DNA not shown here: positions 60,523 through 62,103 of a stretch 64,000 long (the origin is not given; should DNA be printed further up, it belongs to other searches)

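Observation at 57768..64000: TBDR / two-subunit aconitase X / CrtI-like oxidoreductase / MFS cluster: a candidate uncharacterised catabolic pathway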

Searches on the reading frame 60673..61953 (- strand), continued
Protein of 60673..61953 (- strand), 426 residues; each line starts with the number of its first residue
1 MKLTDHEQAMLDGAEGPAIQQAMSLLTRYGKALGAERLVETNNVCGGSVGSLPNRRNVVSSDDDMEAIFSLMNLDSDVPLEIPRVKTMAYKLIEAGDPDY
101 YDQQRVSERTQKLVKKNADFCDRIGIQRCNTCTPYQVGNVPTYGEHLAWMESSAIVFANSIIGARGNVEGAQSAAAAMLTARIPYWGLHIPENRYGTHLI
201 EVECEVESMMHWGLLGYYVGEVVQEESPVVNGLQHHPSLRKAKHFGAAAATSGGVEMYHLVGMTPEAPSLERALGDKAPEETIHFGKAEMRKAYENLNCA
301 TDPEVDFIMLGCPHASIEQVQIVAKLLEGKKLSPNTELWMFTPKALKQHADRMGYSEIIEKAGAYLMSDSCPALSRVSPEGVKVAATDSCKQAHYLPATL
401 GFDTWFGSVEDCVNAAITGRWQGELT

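Call 25: find_related_loci(query=window:60673-61953:-, collection=genome_contigs, flank=10000)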
Query window:60673-61953:- (426 aa) in genome_contigs; peptide patterns used: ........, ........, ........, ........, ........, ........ (x = any residue, [..] = any of these).
36 stretches matched a pattern; 21 encode a relative of the query (tblastn E <= 1e-3); 21 distinct loci.
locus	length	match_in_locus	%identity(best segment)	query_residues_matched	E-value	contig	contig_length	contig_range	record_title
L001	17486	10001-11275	97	1-425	0e+0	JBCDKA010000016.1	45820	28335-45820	MAG: Pseudomonadota bacterium isolate P01_H01_bin.48 k141_3375689_length_45820_cov_26.6154, whole genome shotgun sequenc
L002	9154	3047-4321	86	1-425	0e+0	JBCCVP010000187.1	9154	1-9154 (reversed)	MAG: Pseudomonadota bacterium isolate P01_E01_bin.40 k141_995720_length_9154_cov_17.8681, whole genome shotgun sequence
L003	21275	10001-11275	83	1-425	0e+0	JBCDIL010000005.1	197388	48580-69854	MAG: Pseudomonadota bacterium isolate P01_H01_bin.179 k141_2246430_length_197388_cov_26.6564, whole genome shotgun seque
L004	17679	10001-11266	79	1-422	0e+0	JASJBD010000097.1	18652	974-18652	MAG: Gammaproteobacteria bacterium isolate MO_074.B1 MO_074.c_1636, whole genome shotgun sequence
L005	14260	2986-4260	72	1-425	0e+0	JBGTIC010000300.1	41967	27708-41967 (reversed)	MAG: Gammaproteobacteria bacterium isolate JTS-RE254 k141_8093739, whole genome shotgun sequence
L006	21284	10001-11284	68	1-426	0e+0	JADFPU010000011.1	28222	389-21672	MAG: Proteobacteria bacterium isolate B75T3L11 B75T3L11_NODE1216, whole genome shotgun sequence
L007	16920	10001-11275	64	1-425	0e+0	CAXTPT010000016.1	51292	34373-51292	MAG TPA_asm: uncultured Sphingomonadaceae bacterium isolate public_SRR14722145_metawrap_bin.6 genome assembly, contig: p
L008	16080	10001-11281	64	1-425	0e+0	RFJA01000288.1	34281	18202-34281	MAG: Alphaproteobacteria bacterium isolate J090 k99_1592584, whole genome shotgun sequence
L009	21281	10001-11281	63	1-425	0e+0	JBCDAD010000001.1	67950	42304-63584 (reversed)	MAG: Pseudomonadota bacterium isolate P01_F01_bin.50 k141_468301_length_67950_cov_15.5691, whole genome shotgun sequence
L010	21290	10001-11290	63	1-425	0e+0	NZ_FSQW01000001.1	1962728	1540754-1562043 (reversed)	Parasphingorhabdus marina DSM 22363, whole genome shotgun sequence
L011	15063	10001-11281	55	1-426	3e-156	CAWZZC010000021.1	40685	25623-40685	MAG: Mesorhizobium sp. isolate MAG_11A_R8 genome assembly, contig: k141_20380, whole genome shotgun sequence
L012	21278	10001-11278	53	1-425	2e-148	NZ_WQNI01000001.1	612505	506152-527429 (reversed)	Chelativorans alearense strain UJN715 scaffold1.1-size612505, whole genome shotgun sequence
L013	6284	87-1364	52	1-425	1e-148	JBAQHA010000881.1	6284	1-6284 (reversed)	MAG: Oricola sp. isolate MFD07001_ilm_asm_bin3 k127_84777, whole genome shotgun sequence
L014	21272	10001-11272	52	1-423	1e-147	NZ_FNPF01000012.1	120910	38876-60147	Citreimonas salinaria strain DSM 26880, whole genome shotgun sequence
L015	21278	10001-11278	53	1-425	9e-148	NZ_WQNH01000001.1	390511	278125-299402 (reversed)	Chelativorans xinjiangense strain lm93 scaffold1.1-size390511, whole genome shotgun sequence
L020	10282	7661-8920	37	1-422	6e-86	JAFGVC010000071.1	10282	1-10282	MAG: Tissierellales bacterium isolate ZodW_Metabat.12 k87_6047234, whole genome shotgun sequence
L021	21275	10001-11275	62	1-425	0e+0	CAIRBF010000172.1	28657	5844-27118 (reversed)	MAG: uncultured beta proteobacterium isolate Loclat_bin-11913 genome assembly, contig: bin-11913:172/505, whole genome s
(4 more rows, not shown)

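Call 27: search_protein_families(library=pfam, proteins=[L001:347-1105:-, L001:1102-2616:-, L001:2629-3408:-, L001:3455-4837:+, L001:4853-6091:+, L001:6112-6888:+, L001:6951-8267:+], max_evalue=0.001)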
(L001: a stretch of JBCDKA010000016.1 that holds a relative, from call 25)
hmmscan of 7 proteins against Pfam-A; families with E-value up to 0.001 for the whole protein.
L001:347-1105:- (252 aa): 4 families
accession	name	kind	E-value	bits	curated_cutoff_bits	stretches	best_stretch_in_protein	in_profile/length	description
PF13561.12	adh_short_C2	-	1e-60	205.7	27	1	16-248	3-234/236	Enoyl-(Acyl carrier protein) reductase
PF00106.31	adh_short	-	1.2e-49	168.9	26.6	1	8-193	1-185/195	short chain dehydrogenase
PF08659.16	KR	-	1.2e-08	35.5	22.6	1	9-122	2-118/180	KR domain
PF23441.1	SDR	-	0.00052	19.9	27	1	4-208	4-209/258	SDR-like rossmann domain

L001:1102-2616:- (504 aa): 1 family
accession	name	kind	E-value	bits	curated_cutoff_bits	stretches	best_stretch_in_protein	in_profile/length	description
PF00171.27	Aldedh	-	8.7e-148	493.1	23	1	31-488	9-460/461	Aldehyde dehydrogenase family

L001:2629-3408:- (259 aa): 1 family
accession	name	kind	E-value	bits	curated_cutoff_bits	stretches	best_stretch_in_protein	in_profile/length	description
PF00857.26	Isochorismatase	-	1.9e-38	132.8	27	1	58-244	1-175/175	Isochorismatase domain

L001:3455-4837:+ (460 aa): 1 family
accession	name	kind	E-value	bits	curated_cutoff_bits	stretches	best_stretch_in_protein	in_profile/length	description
PF01571.26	GCV_T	-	7e-39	134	25.6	1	31-251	19-234/255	Aminomethyltransferase folate-binding domain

L001:4853-6091:+ (412 aa): 2 families
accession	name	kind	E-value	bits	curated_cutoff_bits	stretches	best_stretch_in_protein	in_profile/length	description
PF12225.13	DUF5981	-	2.4e-24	85.3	23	1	8-69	15-77/95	Methylene-tetrahydrofolate reductase C terminal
PF02219.23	MTHFR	-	2.3e-22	80.1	24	1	121-389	4-273/287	Methylenetetrahydrofolate reductase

L001:6112-6888:+ (258 aa): 7 families
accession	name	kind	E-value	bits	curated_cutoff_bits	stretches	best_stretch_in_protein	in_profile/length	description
PF07702.18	UTRA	-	1.8e-30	106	23.8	1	112-246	2-139/141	UTRA domain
PF00392.27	GntR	-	5.2e-20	71.3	27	1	28-90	2-64/64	Bacterial regulatory proteins, gntR family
PF25213.1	HVO_A0261_N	-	9.2e-05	22.7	35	1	53-85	27-59/86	HVO_A0261 N-terminal domain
PF13545.12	HTH_Crp_2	-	0.00035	20.9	27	0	52-84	24-56/70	Crp-like helix-turn-helix domain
PF01047.28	MarR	-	0.0004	20.7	24.6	1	53-84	20-51/59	MarR family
PF08220.18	HTH_DeoR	-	0.00047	20.3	21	1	55-88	19-52/57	DeoR-like helix-turn-helix domain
PF14502.12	HTH_41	-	0.00066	19.5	25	0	48-80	4-36/48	Helix-turn-helix domain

L001:6951-8267:+ (438 aa): 3 families
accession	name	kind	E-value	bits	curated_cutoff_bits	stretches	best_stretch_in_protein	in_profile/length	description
PF07690.21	MFS_1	-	5.7e-44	150.9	33.4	2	32-309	2-252/347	Major Facilitator Superfamily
PF00083.30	Sugar_tr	-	3.8e-18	66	22.3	1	62-428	47-432/452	Sugar (and other) transporter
PF06779.20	MFS_4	-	4.7e-08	33.2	26.3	1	50-202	17-172/364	Uncharacterised MFS-type transporter YbfB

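Call 28: search_protein_families(library=ncbifam, proteins=[L001:347-1105:-, L001:1102-2616:-, L001:2629-3408:-, L001:3455-4837:+, L001:4853-6091:+, L001:6112-6888:+, L001:6951-8267:+], max_evalue=0.00001)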
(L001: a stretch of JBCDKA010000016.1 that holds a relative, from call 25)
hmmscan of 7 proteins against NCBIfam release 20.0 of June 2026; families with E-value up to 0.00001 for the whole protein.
L001:347-1105:- (252 aa): 230 families (the best 25 are shown)
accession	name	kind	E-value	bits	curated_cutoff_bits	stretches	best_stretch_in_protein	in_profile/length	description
NF005559.1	PRK07231.1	subfamily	1.4e-63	214.7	215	1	5-249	2-247/249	glucose 1-dehydrogenase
NF005853.0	PRK07774.1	equivalog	5.2e-59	199.6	303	1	3-251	2-248/250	SDR family oxidoreductase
NF047923.1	pyridox_DH_SDR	equivalog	6.9e-57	192.8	325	1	6-250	2-241/243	pyridoxal 4-dehydrogenase, SDR-type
NF004198.0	PRK05653.1-3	equivalog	5.4e-54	183.3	296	1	2-251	2-248/248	3-oxoacyl-ACP reductase FabG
NF009468.0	PRK12826.1-4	equivalog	1e-52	179.4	318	1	1-250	1-248/256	SDR family oxidoreductase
NF004791.0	PRK06138.1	equivalog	1.5e-52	178.4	312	1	4-249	2-249/252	SDR family oxidoreductase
NF004818.0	PRK06172.1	equivalog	1.2e-51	175.5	336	1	1-250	1-251/253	SDR family oxidoreductase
NF009466.0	PRK12826.1-2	subfamily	3.3e-51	174.2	222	1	8-251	4-246/248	3-oxoacyl-ACP reductase FabG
NF005472.0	PRK07067.1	equivalog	4.6e-50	170.6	338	1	4-251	3-256/257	L-iditol 2-dehydrogenase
NF052558.1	MBtsdlDhBudC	equivalog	1.6e-49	168.7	270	1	6-248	2-240/250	meso-2,3-butanediol dehydrogenase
NF053674.1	XylDhXylBProt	equivalog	2.5e-49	168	400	1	3-248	7-250/252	D-xylose 1-dehydrogenase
TIGR01830.1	3oxo_ACP_reduc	equivalog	4.1e-49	167.5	297.75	1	11-248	2-237/239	3-oxoacyl-[acyl-carrier-protein] reductase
NF006070.0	PRK08213.1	subfamily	4.9e-49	167.2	279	1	5-249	10-256/259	gluconate 5-dehydrogenase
NF005390.0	PRK06935.1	equivalog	6.1e-49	166.7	369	1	4-248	12-254/258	2-dehydro-3-deoxy-D-gluconate 5-dehydrogenase KduD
TIGR01832.1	kduD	equivalog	6.7e-49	166.6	338.85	1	5-248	3-244/248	2-dehydro-3-deoxy-D-gluconate 5-dehydrogenase KduD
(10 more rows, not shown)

L001:1102-2616:- (504 aa): 41 families (the best 25 are shown)
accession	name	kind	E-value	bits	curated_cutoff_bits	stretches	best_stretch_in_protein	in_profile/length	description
TIGR02299.1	HpaE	equivalog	4.2e-143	477.5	638.35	1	28-502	15-487/488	5-carboxymethyl-2-hydroxymuconate semialdehyde dehydrogenase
TIGR01804.1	BADH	equivalog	4.7e-126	421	668.6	1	29-487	13-467/467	betaine-aldehyde dehydrogenase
NF009725.0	PRK13252.1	equivalog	6e-116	387.7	593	1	28-491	21-479/488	betaine-aldehyde dehydrogenase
NF045735.1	PaDhStyDPseudo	equivalog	1.4e-114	383.5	850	1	20-493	7-483/483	phenylacetaldehyde dehydrogenase StyD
TIGR03216.1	OH_muco_semi_DH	equivalog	8.2e-114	380.8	693.25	1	34-491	19-479/481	2-hydroxymuconic semialdehyde dehydrogenase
NF010000.0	PRK13473.1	subfamily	9.4e-114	380.6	615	1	21-487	9-468/475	aminobutyraldehyde dehydrogenase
NF045736.1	PaDhStyDRhodo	equivalog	6.6e-112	374.5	800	1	31-488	20-474/479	phenylacetaldehyde dehydrogenase StyD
NF050026.1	AcaldDHExaC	equivalog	1.5e-100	337.2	900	1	28-494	30-496/503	acetaldehyde dehydrogenase ExaC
NF006916.0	PRK09407.1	equivalog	4.5e-100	335.7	521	1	22-489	27-490/526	succinic semialdehyde dehydrogenase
NF007352.0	PRK09847.1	equivalog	9.7e-100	334.4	850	1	29-491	35-491/495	aldehyde dehydrogenase PuuC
TIGR01780.1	SSADH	subfamily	3.7e-99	332.6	646.35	1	33-487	1-448/448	succinate-semialdehyde dehydrogenase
NF042993.1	AlphKGSA_gudD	equivalog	6.5e-99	331.8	770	1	44-491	35-480/481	alpha-ketoglutaric semialdehyde dehydrogenase GucD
NF052305.1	DioxValDhHalo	equivalog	9.1e-95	318.3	750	1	39-489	31-479/483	2,5-dioxovalerate dehydrogenase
TIGR03374.1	ABALDH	equivalog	5.3e-87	292.6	909.3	1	25-483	12-463/472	aminobutyraldehyde dehydrogenase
TIGR04284.1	aldehy_Rv0768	hypoth_equivalog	3.6e-83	280.2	775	1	27-488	13-475/480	aldehyde dehydrogenase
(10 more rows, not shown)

L001:2629-3408:- (259 aa): 4 families
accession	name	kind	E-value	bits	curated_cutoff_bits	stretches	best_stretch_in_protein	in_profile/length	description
TIGR03614.1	RutB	equivalog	2.3e-20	73.2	377.95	1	52-252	10-222/226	pyrimidine utilization protein B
NF008517.0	PRK11440.1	equivalog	8.2e-16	58.5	195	1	52-247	3-186/188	hydrolase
NF050097.1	BiurAmidohydBiuH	equivalog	1.2e-14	54.3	370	1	52-245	13-213/221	biuret amidohydrolase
NF008623.0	PRK11609.1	equivalog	1.3e-06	28.4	174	0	171-241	132-204/213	bifunctional nicotinamidase/pyrazinamidase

L001:3455-4837:+ (460 aa): 8 families
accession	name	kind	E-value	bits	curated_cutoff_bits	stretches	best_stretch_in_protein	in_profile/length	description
NF047633.1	SyrngDmethDesA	equivalog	4.7e-182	605.5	800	1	5-453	1-451/453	syringate O-demethylase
NF047885.1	VanMgalDeMLigM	equivalog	9.3e-170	565.5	580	1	6-455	1-455/461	vanillate/3-O-methylgallate O-demethylase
NF001567.0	PRK00389.1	subfamily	1.6e-25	89.8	300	1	31-234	26-217/359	glycine cleavage system aminomethyltransferase GcvT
TIGR00528.1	gcvT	equivalog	9.4e-18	64.3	235.85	1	30-228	23-214/362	glycine cleavage system aminomethyltransferase GcvT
NF053776.1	TmaoDeMthMsil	equivalog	8e-17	61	1100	1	32-252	409-630/763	trimethylamine N-oxide demethylase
NF010093.0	PRK13579.1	equivalog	3.8e-11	42.4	459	1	46-227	48-217/371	glycine cleavage system aminomethyltransferase GcvT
TIGR01372.1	soxA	subfamily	3.9e-10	38.2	1164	1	40-251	647-857/996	sarcosine oxidase subunit alpha family protein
NF009133.0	PRK12486.1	equivalog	2.5e-07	29.9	410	1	62-238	66-233/369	dimethylsulfoniopropionate demethylase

L001:4853-6091:+ (412 aa): 3 families
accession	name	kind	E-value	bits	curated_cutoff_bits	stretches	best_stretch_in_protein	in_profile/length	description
NF006396.0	PRK08645.1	equivalog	5.9e-16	57.7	453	1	106-405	301-604/611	bifunctional homocysteine S-methyltransferase/methylenetetrahydrofolate reductase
TIGR00676.1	fadh2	equivalog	6.1e-13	48.7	293.7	1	130-391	1-263/275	methylenetetrahydrofolate reductase [NAD(P)H]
TIGR00677.1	fadh2_euk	equivalog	1.2e-09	37.9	310.05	1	130-391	2-264/281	methylenetetrahydrofolate reductase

L001:6112-6888:+ (258 aa): 23 families
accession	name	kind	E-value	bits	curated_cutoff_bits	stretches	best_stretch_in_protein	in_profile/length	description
TIGR02018.2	his_ut_repres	equivalog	3e-69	232.8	220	1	28-252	1-225/226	histidine utilization transcriptional repressor HutC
NF011575.0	PRK14999.1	equivalog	1.2e-49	168.8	424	1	24-253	10-239/241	histidine utilization repressor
TIGR02325.1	C_P_lyase_phnF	equivalog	3.9e-32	111.7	156.8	1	27-227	9-211/238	phosphonate metabolism transcriptional regulator PhnF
TIGR03337.1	phnR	equivalog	2.2e-29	102.8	296.75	1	27-230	2-206/231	phosphonate utilization transcriptional regulator PhnR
NF041547.1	GntR_LSA1692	equivalog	1.2e-28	100.3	275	1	28-225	3-201/233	GntR family transcriptional regulator, LSA1692 subfamily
NF008491.0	PRK11402.1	subfamily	2.2e-27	96.1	269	1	24-227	9-213/243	GntR family transcriptional regulator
NF007292.0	PRK09764.1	equivalog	6.2e-27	94.3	281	1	25-230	4-210/240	GntR family transcriptional regulator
TIGR02404.1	trehalos_R_Bsub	equivalog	2.6e-24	86.1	211.95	1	28-227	2-204/233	trehalose operon repressor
NF007486.0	PRK10079.1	equivalog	2e-21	76.9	363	1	22-228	7-214/241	phosphonate metabolism transcriptional regulator PhnF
NF052282.1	PLP_TF_PdxR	equivalog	2e-17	63.4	320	1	27-95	2-70/448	MocR-like pyridoxine biosynthesis transcription factor PdxR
NF052441.1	TransRegRv0792c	equivalog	2.8e-15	56.3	400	1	30-170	20-157/260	Rv0792c family HTH-type transcriptional regulator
NF052290.2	MocR_like_YczR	exception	2.8e-13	49.4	487.4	1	22-95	14-88/458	MocR-like transcription factor YczR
NF052286.1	ecto_TF_EhuR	exception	3.8e-13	48.8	480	1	22-94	7-79/458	MocR-like ectoine utilization transcription factor EhuR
NF007001.0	PRK09464.1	equivalog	5.1e-12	45.9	330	1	31-92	15-76/254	pyruvate dehydrogenase complex transcriptional repressor PdhR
NF052281.1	rhizopine_MocR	equivalog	1.1e-11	44.1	650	1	14-99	6-91/479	rhizopine catabolism transcriptional regulator MocR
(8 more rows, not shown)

L001:6951-8267:+ (438 aa): 30 families (the best 25 are shown)
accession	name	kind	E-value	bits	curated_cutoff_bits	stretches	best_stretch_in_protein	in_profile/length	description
TIGR00895.1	2A0115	subfamily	1.7e-106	356.5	418.55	1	13-404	4-397/398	aromatic acid/H+ symport family MFS transporter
NF053517.1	HbztTptrPcaK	equivalog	4.6e-73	246.7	770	1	12-413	5-409/437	4-hydroxybenzoate transporter PcaK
NF008586.0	PRK11551.1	equivalog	1.3e-63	215.4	410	1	24-427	13-389/406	3-(3-hydroxy-phenyl)propionate transporter MhpT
TIGR00898.1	2A0119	subfamily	6.3e-30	104.4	550.75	1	64-431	129-494/506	cation transport protein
TIGR00893.1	2A0114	subfamily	3.2e-28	98.8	395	2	40-286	8-244/399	D-galactonate transporter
TIGR00891.1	2A0112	subfamily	1.1e-20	74.2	552.9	1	24-396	10-379/405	sialate:H+ symport family MFS transporter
NF003024.0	PRK03893.1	subfamily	1.1e-20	74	604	1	21-190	16-184/497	sialate:H+ symport family MFS transporter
NF052357.1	GlucTporGlcPStph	equivalog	1.6e-18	66.8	750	1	24-220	5-200/445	glucose transporter GlcP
NF049980.1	SfMCT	equivalog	3.4e-18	65.5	320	2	52-199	28-175/378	L-lactate MFS transporter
TIGR00883.1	2A0106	subfamily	6.9e-18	64.9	443.45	2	242-409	209-383/400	metabolite/H+ symporter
NF008963.0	PRK12307.1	equivalog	2.3e-14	53.4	637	1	30-184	22-176/426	MFS transporter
TIGR01299.1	synapt_SV2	subfamily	3.2e-14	51.8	637.3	1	23-180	164-321/742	synaptic vesicle protein SV2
TIGR00880.1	2_A_01_02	superfamily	1.2e-13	51.4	131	1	72-203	5-140/141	multidrug resistance protein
TIGR00881.1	2A0104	subfamily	1.4e-12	47.3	407.75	1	46-405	15-370/379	phosphoglycerate transporter protein PgtP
NF033135.1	cmx_cmrA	equivalog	3e-12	46.3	400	1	44-426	21-369/374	Cmx/CmrA family chloramphenicol efflux MFS transporter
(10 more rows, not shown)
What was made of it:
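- On HutC-subfamily GntR regulon: L001 6112-6888 has PF00392 and PF07702, and TIGR02018 at 232.8 bits against cut-off 220 (calls 27, 28).
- On Tetrahydrofolate-dependent aryl O-demethylase (LigM/DesA): L001 3455-4837 scores 565.5 against 580 for LigM and 605.5 against 800 for DesA (call 28).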
